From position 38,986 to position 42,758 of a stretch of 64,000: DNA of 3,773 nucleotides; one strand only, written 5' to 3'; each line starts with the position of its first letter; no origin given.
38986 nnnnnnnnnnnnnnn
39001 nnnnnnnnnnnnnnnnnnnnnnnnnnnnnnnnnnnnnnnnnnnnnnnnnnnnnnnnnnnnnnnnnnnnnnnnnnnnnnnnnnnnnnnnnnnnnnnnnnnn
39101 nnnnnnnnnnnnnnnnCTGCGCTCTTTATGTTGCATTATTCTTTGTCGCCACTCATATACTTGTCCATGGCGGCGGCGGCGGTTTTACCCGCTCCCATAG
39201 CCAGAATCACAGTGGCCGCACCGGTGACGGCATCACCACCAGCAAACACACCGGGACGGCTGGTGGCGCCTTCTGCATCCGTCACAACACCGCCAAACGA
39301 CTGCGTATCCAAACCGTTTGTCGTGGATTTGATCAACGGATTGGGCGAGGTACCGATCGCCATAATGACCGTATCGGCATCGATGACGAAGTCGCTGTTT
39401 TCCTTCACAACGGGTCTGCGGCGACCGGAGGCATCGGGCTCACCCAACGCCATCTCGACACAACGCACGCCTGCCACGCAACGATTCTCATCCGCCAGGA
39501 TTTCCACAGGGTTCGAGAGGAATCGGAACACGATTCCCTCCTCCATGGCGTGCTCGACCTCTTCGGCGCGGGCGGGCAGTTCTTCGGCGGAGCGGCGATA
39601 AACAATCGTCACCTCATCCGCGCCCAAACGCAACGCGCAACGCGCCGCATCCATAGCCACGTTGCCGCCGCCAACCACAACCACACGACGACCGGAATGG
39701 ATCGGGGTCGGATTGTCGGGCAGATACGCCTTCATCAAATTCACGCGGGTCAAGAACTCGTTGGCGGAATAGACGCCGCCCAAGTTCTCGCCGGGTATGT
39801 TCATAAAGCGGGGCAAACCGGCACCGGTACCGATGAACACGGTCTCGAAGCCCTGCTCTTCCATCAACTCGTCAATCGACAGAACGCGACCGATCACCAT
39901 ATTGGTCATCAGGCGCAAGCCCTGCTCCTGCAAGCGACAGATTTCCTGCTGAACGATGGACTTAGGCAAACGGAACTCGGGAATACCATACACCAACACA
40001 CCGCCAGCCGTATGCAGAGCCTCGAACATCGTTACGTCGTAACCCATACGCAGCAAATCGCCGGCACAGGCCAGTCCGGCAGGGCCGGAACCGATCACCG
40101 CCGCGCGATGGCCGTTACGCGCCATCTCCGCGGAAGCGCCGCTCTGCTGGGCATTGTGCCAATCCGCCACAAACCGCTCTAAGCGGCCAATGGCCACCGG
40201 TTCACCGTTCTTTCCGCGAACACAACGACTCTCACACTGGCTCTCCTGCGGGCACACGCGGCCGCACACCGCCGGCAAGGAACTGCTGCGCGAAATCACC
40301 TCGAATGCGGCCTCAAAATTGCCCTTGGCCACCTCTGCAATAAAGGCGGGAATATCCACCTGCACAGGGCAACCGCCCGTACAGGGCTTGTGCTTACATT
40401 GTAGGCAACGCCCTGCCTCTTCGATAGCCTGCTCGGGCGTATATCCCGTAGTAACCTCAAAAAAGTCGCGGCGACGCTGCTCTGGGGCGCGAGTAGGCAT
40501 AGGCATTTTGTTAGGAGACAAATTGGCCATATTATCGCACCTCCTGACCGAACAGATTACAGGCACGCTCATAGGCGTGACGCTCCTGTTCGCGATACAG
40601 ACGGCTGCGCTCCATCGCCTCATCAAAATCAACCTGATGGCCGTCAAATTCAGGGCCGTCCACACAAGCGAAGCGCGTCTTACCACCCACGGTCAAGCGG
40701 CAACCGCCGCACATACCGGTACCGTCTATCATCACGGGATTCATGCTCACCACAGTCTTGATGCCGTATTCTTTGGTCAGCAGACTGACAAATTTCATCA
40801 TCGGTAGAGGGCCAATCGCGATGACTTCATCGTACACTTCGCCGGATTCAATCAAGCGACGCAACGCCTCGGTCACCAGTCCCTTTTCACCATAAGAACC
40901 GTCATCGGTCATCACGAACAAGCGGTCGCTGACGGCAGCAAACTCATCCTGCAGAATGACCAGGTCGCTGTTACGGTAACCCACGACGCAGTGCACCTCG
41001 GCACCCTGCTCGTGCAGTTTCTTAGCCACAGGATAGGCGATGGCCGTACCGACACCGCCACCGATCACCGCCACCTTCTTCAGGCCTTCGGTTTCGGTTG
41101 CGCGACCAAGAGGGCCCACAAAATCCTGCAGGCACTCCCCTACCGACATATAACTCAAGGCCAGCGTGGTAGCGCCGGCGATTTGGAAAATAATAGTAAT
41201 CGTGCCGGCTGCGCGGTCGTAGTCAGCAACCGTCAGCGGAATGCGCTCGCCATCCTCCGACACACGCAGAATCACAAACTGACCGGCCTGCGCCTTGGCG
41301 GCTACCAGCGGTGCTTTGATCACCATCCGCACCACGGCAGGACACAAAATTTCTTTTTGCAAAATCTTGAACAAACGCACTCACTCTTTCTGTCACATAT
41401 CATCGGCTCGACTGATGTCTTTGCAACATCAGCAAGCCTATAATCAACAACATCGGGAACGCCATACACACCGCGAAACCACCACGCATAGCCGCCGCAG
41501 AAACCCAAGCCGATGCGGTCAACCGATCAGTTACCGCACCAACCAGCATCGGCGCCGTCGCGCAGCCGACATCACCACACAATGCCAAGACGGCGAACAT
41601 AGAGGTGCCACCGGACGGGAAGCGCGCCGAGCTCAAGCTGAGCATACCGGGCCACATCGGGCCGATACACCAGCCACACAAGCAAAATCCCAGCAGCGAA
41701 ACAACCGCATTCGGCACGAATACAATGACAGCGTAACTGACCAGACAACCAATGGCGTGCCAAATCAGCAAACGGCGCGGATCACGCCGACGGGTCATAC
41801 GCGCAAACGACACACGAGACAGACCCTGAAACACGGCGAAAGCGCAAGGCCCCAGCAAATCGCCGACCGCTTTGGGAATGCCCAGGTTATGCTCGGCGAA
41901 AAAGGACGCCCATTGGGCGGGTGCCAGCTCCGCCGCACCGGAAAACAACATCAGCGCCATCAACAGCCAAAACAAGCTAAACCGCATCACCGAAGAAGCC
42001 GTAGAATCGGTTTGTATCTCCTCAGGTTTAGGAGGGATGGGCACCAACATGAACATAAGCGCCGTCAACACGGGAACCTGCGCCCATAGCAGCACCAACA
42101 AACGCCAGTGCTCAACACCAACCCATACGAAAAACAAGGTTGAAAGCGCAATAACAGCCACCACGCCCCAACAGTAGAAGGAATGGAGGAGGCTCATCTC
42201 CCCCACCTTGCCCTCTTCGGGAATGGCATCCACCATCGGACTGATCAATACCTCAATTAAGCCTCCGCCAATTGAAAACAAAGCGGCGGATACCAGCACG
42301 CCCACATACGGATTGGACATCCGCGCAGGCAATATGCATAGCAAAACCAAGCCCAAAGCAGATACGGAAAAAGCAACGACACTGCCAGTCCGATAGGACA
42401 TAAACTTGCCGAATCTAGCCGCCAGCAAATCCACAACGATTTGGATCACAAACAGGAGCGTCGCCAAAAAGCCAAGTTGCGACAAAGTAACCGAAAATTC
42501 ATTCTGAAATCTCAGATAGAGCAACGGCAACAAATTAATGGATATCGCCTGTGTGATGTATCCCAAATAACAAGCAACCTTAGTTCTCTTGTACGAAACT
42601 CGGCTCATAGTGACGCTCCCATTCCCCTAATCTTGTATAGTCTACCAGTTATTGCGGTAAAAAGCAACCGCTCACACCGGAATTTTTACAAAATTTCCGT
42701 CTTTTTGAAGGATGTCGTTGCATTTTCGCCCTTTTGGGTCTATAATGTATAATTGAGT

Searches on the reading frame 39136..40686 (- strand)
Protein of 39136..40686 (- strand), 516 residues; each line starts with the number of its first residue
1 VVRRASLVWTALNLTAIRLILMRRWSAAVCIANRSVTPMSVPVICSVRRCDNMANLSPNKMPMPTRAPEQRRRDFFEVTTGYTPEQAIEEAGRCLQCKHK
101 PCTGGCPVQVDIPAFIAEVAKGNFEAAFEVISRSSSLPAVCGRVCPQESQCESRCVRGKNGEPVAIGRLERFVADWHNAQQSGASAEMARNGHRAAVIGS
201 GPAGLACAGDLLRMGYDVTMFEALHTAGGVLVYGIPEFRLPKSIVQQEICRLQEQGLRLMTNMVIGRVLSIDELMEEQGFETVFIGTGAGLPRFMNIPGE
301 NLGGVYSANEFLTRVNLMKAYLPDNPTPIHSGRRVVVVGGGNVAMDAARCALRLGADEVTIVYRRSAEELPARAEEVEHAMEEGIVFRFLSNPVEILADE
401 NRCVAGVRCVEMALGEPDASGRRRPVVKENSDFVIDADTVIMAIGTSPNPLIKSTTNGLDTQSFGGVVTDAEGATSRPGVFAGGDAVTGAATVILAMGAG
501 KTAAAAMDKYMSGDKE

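Call 34: search_protein_families(library=pfam, proteins=[window:39136-40686:-], max_evalue=0.0001)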
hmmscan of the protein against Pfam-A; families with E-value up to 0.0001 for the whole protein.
window:39136-40686:- (516 aa): 7 families
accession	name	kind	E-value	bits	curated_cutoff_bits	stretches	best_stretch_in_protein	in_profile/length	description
PF14691.11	Fer4_20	-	1.1e-43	148.1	25.8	1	72-180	2-111/113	Dihydroprymidine dehydrogenase domain II, 4Fe-4S cluster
PF07992.20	Pyr_redox_2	-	2.4e-36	126.1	26.1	1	195-500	3-291/291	Pyridine nucleotide-disulphide oxidoreductase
PF00070.33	Pyr_redox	-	6.5e-13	49.4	22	1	334-408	1-78/82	Pyridine nucleotide-disulphide oxidoreductase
PF13738.12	Pyr_redox_3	-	1.1e-09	38.4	30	1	282-369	127-200/305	Pyridine nucleotide-disulphide oxidoreductase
PF12831.13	FAD_oxidored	-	1.3e-05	25.1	27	0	196-234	3-41/416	FAD dependent oxidoreductase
PF13450.12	NAD_binding_8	-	2.3e-05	25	21.9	1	197-229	1-33/68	NAD(P)-binding Rossmann-like domain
PF13241.12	NAD_binding_7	-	2.6e-05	25.2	22.1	0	331-380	6-51/104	Putative NAD(P)-binding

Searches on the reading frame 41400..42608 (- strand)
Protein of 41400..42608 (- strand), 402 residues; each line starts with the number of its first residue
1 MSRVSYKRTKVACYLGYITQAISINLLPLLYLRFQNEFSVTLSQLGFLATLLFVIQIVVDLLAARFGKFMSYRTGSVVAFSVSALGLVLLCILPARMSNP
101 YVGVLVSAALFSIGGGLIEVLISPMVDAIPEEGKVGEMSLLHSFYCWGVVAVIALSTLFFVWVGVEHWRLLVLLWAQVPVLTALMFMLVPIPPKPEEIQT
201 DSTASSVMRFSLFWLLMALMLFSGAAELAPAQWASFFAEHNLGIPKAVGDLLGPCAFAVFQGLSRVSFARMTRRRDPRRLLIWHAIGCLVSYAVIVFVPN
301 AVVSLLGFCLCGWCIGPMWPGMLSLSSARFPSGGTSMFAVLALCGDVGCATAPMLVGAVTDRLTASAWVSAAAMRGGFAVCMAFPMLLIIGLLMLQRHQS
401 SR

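Call 32: search_protein_families(library=pfam, proteins=[window:41400-42608:-], max_evalue=0.0001)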
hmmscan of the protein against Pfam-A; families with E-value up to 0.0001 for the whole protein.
window:41400-42608:- (402 aa): 1 family
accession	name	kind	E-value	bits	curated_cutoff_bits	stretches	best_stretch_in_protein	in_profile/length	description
PF07690.21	MFS_1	-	1.5e-26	93.6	33.4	2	15-353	3-347/347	Major Facilitator Superfamily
